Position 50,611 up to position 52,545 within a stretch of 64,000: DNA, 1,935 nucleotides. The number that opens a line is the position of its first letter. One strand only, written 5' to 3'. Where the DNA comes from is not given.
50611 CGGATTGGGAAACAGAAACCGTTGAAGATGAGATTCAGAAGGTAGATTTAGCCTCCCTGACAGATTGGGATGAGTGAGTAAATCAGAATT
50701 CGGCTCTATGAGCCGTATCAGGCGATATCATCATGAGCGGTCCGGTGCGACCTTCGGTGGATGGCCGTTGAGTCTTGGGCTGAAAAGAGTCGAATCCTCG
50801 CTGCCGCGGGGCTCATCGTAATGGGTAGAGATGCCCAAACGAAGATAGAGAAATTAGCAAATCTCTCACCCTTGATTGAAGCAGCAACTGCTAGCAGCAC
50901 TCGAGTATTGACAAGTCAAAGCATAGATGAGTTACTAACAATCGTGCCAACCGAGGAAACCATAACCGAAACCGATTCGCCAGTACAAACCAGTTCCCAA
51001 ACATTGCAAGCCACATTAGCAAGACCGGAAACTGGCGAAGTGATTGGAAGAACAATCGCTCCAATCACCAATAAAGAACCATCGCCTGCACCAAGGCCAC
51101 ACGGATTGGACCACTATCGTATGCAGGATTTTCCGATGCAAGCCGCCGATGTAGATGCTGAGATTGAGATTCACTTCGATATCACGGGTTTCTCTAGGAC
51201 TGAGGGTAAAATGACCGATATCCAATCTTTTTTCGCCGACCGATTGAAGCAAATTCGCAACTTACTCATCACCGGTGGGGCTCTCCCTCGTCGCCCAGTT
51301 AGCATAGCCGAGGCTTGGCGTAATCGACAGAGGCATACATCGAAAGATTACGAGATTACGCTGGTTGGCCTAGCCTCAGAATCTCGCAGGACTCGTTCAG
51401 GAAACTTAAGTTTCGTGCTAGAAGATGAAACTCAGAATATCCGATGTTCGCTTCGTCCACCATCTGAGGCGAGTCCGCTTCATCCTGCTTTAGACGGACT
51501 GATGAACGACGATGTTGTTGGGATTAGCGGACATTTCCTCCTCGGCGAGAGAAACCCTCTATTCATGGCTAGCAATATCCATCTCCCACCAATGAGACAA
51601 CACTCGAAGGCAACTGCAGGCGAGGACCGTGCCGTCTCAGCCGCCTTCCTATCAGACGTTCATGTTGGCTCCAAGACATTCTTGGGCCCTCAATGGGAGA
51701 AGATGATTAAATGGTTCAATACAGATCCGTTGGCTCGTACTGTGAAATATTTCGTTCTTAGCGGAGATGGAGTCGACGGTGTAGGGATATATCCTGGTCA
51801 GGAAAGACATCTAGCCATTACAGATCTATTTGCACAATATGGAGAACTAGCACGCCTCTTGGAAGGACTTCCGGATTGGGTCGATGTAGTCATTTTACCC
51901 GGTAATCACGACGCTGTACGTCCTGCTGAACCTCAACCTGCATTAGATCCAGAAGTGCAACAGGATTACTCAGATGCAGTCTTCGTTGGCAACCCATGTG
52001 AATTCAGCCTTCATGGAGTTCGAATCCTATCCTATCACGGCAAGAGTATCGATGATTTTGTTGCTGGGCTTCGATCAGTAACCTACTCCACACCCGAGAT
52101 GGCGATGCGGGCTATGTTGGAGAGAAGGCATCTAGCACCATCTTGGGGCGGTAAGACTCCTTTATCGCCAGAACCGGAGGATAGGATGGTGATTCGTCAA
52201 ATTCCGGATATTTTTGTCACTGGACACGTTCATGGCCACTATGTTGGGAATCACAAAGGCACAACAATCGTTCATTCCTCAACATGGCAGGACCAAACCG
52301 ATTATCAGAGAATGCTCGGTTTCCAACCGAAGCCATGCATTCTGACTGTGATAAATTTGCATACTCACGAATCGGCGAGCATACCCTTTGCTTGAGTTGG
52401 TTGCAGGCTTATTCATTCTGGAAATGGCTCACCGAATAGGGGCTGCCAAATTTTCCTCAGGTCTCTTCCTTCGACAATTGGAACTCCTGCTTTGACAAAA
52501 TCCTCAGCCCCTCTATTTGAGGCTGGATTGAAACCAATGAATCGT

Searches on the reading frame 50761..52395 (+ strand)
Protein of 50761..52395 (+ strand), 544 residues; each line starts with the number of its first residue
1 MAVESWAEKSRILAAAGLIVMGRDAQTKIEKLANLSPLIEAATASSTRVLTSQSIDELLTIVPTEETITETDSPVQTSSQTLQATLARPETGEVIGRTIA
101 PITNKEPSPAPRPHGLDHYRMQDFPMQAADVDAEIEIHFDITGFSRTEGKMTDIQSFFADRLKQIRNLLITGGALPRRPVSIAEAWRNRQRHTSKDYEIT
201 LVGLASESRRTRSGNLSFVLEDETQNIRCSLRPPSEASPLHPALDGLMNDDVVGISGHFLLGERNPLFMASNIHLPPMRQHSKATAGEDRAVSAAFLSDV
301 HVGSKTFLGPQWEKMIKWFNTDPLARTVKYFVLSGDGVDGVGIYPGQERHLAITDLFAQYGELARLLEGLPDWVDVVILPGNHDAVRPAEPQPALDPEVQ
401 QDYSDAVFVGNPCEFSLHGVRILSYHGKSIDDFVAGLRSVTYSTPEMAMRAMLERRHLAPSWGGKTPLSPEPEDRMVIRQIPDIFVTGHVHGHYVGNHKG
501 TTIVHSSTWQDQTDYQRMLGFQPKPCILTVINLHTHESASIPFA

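Call 75: search_protein_families(library=pfam, proteins=[window:50761-52395:+], max_evalue=0.01)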
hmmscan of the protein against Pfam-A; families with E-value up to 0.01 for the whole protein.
window:50761-52395:+ (544 aa): 4 families
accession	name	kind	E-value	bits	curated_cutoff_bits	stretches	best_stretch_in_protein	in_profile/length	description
PF04042.21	DNA_pol_E_B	-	2.9e-15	56.7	29.1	1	295-489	2-203/210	DNA polymerase alpha/epsilon subunit B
PF00149.33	Metallophos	-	1.2e-08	36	21.5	1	295-492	4-190/191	Calcineurin-like phosphoesterase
PF01336.31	tRNA_anti-codon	-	0.0002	21.7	27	1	200-258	2-56/75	OB-fold nucleic acid binding domain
PF12850.12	Metallophos_2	-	0.0095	16.4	27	0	367-504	42-130/154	Calcineurin-like phosphoesterase superfamily domain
